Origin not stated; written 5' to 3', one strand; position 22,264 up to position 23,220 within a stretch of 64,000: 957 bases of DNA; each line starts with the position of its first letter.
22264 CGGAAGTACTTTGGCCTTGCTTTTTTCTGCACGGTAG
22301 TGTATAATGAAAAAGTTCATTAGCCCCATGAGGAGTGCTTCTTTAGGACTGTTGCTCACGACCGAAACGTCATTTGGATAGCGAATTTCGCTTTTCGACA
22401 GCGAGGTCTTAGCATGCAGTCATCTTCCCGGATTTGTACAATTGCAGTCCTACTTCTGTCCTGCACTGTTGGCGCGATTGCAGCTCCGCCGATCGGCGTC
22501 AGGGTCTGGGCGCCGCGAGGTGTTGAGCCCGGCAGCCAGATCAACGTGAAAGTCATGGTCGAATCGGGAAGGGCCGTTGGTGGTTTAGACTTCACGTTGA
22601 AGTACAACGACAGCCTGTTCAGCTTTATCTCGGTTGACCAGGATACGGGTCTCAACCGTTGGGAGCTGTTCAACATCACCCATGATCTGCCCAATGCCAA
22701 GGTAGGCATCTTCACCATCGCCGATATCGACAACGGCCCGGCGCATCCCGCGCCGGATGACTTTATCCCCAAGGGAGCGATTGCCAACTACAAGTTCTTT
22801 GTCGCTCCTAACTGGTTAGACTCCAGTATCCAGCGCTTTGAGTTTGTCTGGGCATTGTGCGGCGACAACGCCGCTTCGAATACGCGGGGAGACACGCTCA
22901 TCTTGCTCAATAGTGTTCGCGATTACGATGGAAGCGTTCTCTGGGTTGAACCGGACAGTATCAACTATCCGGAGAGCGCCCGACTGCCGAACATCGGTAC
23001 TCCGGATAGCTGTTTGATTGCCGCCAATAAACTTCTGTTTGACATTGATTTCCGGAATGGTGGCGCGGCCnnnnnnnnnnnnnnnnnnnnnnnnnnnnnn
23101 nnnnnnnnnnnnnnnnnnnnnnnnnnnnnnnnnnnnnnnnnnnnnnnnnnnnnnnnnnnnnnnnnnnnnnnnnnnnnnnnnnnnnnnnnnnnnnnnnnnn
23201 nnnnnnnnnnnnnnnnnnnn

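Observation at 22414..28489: Two secreted proteins share a cysteine-bracketed double-dockerin-like C-terminal tail, flanking a prepilin peptidase and a PAS sensor kinase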

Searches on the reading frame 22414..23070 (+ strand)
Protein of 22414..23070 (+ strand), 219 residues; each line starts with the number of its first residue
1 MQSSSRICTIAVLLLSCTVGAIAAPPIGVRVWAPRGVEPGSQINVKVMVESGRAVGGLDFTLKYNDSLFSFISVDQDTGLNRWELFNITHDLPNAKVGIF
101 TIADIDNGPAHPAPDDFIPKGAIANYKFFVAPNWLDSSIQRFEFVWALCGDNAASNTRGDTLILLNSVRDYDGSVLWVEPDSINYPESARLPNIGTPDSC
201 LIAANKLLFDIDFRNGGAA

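Call 8: search_protein_families(library=pfam, proteins=[window:22414-23070:+], max_evalue=10)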
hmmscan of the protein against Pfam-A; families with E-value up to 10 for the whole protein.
window:22414-23070:+ (219 aa): 2 families
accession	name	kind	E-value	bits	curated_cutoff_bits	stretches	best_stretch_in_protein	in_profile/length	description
PF00963.24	Cohesin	-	3.5e-06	27.7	24.1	1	35-79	9-54/139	Cohesin domain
PF22305.2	BARF1_ig2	-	0.19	12.3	26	1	5-51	14-59/98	BARF1 second Ig-like domain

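Call 39: search_protein_representatives(alignment_id=A2)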
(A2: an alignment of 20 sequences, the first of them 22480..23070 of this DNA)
Query: 20 sequences, 198 profile positions. Proteins with E-value up to 0.001 (for the whole library): 1165; up to 1e-10: 620; up to 1e-30: 135. The best 150 are listed.
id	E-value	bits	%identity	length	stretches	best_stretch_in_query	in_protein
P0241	8.9e-100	348.3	-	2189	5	3-150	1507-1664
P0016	3.0e-93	327.0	-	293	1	2-198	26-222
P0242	1.7e-76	272.3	-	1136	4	6-157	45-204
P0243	6.0e-68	244.4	-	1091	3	4-193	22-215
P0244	6.9e-62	224.6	-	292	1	3-196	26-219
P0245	2.5e-60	219.6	-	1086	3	5-157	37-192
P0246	8.1e-54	198.3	-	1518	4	30-182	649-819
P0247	2.4e-51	190.2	-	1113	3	4-181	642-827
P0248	2.3e-50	187.0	-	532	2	9-153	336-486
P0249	1.9e-46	174.3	-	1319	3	11-159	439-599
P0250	1.6e-45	171.2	-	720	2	5-151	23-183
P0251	2.3e-44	167.4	-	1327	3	14-155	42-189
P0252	1.1e-43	165.2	-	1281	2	12-183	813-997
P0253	1.7e-43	164.6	-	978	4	30-143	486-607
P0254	3.5e-43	163.6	-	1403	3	14-143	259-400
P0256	9.9e-43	162.1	-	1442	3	4-155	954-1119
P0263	2.4e-40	154.3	-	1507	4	4-159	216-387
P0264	5.0e-40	153.3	-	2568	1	5-195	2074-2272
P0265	3.0e-39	150.7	-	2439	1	13-196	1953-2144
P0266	3.9e-39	150.4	-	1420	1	8-184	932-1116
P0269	1.5e-38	148.5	-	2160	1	4-185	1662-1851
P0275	8.9e-38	145.9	-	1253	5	22-143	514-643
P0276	2.9e-37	144.3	-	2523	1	5-185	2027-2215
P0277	3.4e-37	144.0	-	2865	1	5-195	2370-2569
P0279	4.5e-37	143.6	-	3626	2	4-184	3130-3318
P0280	5.7e-37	143.3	-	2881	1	5-187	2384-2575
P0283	1.1e-36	142.3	-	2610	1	4-184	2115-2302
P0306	2.6e-35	137.9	-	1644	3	5-182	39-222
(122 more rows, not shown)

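Call 41: search_protein_families(library=pfam, proteins=[P0241, P0242, P0243, P0264, P0253, P0275], max_evalue=0.001)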
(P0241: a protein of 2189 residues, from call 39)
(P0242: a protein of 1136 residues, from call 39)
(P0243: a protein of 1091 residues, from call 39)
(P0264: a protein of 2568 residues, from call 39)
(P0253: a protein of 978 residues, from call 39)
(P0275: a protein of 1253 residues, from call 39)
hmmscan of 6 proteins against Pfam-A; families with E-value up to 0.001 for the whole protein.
P0241 (2189 aa): 4 families
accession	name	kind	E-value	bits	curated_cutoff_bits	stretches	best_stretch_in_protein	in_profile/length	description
PF00963.24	Cohesin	-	1.8e-16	61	24.1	0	459-493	12-47/139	Cohesin domain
PF13860.13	FlgD_ig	-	1.7e-10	41.2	27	1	2115-2175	10-74/79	FlgD Ig-like domain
PF18962.6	Por_Secre_tail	-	5.1e-07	30.3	27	1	2107-2185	2-73/75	Secretion system C-terminal sorting domain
PF13585.12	CHU_C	-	5.4e-07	30.1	27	1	2123-2183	25-80/86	CHU_C Type IX secretion signal domain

P0242 (1136 aa): 2 families
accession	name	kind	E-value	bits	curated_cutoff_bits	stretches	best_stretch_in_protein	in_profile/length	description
PF00963.24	Cohesin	-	5.9e-23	82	24.1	2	463-588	3-110/139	Cohesin domain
PF00404.24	Dockerin_1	-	1.3e-06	29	22.9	1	1072-1125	2-56/57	Dockerin type I domain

P0243 (1091 aa): 1 family
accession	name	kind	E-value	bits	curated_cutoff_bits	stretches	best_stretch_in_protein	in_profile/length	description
PF00963.24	Cohesin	-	7.6e-07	29.8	24.1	0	233-289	3-57/139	Cohesin domain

P0264 (2568 aa): 9 families
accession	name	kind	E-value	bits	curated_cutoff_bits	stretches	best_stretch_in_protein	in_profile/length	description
PF00801.26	PKD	-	4.3e-19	68.7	23.5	0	702-727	55-80/80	PKD domain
PF22904.2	NOMO1-like_2nd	-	6e-11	42.7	27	0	587-641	19-72/90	BOS complex subunit NOMO1-like, second beta sandwich domain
PF13860.13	FlgD_ig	-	5.2e-09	36.4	27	1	2495-2552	13-72/79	FlgD Ig-like domain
PF18911.6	PKD_4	-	2.2e-07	31.3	27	0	1779-1803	59-83/85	PKD domain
PF13585.12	CHU_C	-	2.4e-06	28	27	1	2504-2562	27-80/86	CHU_C Type IX secretion signal domain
PF18962.6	Por_Secre_tail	-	3.6e-06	27.6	27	1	2486-2565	2-74/75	Secretion system C-terminal sorting domain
PF22352.2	K319L-like_PKD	-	6.9e-05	23.2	27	0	1684-1722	46-84/84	K319L-like, PKD domain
PF07495.19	Y_Y_Y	-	0.00056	20.2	26.6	0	1109-1143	29-63/65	Y_Y_Y domain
PF00963.24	Cohesin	-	0.00086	20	24.1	0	2076-2141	3-70/139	Cohesin domain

P0253 (978 aa): 2 families
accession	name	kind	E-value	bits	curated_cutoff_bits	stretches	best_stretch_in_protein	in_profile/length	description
PF00963.24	Cohesin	-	2.5e-13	50.9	24.1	1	748-791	7-55/139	Cohesin domain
PF00404.24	Dockerin_1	-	0.00045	20.8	22.9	0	909-965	3-56/57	Dockerin type I domain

P0275 (1253 aa): 2 families
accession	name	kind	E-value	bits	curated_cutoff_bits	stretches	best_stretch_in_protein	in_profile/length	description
PF00963.24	Cohesin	-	9.6e-19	68.4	24.1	2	1024-1074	3-55/139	Cohesin domain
PF00404.24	Dockerin_1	-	0.00024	21.7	22.9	1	1184-1240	2-55/57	Dockerin type I domain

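Call 42: list_cluster_members(proteins=[P0241, P0242, P0243, P0245, P0246, P0264, P0279, P0253, P0275, P0306])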
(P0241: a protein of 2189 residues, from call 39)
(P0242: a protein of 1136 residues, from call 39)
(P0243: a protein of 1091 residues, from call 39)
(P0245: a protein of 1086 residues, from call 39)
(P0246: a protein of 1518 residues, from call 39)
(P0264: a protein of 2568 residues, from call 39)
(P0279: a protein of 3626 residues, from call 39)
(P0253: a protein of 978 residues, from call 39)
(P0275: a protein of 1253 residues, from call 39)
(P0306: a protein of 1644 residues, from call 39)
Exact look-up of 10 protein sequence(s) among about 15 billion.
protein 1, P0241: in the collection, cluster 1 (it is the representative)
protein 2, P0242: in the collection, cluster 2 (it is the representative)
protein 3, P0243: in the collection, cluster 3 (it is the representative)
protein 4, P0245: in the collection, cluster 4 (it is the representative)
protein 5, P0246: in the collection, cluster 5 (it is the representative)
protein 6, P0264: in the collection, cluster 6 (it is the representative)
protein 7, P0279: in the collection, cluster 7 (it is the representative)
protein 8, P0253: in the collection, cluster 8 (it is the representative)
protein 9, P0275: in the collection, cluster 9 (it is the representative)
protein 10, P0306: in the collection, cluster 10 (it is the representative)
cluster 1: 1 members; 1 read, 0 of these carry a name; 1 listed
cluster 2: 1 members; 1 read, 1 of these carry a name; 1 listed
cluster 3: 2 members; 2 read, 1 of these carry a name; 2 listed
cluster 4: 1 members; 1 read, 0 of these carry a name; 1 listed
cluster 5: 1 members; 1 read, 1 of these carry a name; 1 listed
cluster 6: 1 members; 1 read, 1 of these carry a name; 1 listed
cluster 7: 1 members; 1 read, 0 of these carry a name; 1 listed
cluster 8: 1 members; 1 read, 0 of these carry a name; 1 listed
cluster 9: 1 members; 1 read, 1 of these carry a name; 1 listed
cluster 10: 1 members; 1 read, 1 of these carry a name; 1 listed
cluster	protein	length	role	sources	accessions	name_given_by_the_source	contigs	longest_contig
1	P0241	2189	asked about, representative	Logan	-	-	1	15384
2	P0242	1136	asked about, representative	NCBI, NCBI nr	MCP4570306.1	MAG: hypothetical protein GY841_22220 [FCB group bacterium] | hypothetical protein [FCB group bacterium]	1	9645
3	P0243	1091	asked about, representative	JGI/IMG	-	-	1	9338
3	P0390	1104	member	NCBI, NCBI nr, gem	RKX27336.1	MAG: hypothetical protein DRP47_06705 [Candidatus Zixiibacteriota bacterium] | MAG: hypothetical protein DRP47_06705 [candidate division Zixibacteria bacterium]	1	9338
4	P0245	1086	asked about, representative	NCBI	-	-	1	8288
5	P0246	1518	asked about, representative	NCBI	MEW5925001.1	MAG: hypothetical protein AB1746_13535, partial [Candidatus Zixiibacteriota bacterium]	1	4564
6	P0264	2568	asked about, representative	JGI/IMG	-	hypothetical protein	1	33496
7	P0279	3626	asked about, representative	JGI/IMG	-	-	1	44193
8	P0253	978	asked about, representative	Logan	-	-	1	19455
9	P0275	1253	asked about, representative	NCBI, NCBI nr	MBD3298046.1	MAG: hypothetical protein GF341_05270 [candidate division Zixibacteria bacterium] | hypothetical protein [candidate division Zixibacteria bacterium]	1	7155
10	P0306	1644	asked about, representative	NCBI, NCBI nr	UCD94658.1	MAG: hypothetical protein JSU69_00990 [Candidatus Zixiibacteriota bacterium] | MAG: hypothetical protein JSU69_00990 [candidate division Zixibacteria bacterium]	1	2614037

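Call 54: list_cluster_members(proteins=[P0265, P0266, P0269, P0276, P0277, P0280, P0283, P0249, P0256, P0263])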
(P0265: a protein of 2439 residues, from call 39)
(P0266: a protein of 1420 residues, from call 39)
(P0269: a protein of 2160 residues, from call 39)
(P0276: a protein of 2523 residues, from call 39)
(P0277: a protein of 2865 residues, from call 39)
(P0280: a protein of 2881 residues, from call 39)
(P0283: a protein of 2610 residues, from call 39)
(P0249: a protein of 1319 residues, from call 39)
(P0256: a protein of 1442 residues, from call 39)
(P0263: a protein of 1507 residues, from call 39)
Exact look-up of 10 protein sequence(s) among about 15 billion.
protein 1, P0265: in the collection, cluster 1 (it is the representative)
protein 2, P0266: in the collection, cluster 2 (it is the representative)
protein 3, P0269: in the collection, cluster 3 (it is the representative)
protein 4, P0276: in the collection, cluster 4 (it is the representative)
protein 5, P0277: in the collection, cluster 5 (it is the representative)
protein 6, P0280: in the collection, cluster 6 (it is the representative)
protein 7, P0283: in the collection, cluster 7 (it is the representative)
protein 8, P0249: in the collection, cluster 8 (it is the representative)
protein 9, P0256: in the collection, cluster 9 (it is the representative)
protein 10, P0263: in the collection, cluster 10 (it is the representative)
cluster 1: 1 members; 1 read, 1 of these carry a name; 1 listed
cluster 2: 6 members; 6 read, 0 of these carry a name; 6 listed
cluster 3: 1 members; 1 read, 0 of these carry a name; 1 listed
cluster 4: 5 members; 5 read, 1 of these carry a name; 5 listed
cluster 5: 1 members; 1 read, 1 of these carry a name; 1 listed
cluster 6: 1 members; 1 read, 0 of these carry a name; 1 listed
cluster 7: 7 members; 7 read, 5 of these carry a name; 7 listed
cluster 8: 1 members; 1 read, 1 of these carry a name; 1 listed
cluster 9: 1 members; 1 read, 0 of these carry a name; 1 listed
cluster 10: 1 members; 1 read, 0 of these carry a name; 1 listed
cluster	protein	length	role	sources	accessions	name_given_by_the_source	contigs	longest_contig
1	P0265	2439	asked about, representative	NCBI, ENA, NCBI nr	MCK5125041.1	MAG: T9SS type A sorting domain-containing protein [candidate division Zixibacteria ... | T9SS type A sorting domain-containing protein [candidate division Zixibacteria bacterium]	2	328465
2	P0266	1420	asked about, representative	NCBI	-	-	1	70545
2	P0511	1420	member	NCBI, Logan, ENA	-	-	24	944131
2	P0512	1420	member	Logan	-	-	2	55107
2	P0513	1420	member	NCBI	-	-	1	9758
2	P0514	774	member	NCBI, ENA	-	-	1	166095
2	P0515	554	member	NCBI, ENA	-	-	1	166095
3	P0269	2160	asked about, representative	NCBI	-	-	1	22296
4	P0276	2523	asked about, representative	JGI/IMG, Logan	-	-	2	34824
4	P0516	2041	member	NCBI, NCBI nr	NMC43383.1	MAG: hypothetical protein GYA46_05635, partial [candidate division Zixibacteria bacterium] | hypothetical protein [candidate division Zixibacteria bacterium]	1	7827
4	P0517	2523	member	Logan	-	-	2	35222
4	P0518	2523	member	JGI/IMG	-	-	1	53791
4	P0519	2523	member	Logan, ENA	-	-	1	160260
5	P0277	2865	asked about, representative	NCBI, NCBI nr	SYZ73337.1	exported hypothetical protein [Candidatus Zixiibacteriota bacterium] | exported hypothetical protein [candidate division Zixibacteria bacterium]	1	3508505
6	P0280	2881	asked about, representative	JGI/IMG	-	-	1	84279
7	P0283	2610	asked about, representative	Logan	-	-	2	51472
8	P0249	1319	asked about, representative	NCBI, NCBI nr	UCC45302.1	MAG: T9SS type A sorting domain-containing protein [Candidatus Zixiibacteriota bacterium] | MAG: T9SS type A sorting domain-containing protein [candidate division Zixibacteria ...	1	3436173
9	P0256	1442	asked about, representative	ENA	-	-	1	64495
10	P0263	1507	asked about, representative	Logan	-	-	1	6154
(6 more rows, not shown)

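Call 62: search_protein_families(library=pfam, alignment_id=A2, max_evalue=0.01)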
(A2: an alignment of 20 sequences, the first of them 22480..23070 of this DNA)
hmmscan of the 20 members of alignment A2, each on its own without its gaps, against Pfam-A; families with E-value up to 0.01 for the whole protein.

A. member 1, window:22480-23070:+ (197 aa): 1 family
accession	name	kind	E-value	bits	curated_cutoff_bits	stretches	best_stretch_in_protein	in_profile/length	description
PF00963.24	Cohesin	-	2.8e-06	28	24.1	1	13-57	9-54/139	Cohesin domain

B. families by the number of members that match (of 20 scanned): 1 family
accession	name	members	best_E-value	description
PF00963.24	Cohesin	16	2.8e-06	Cohesin domain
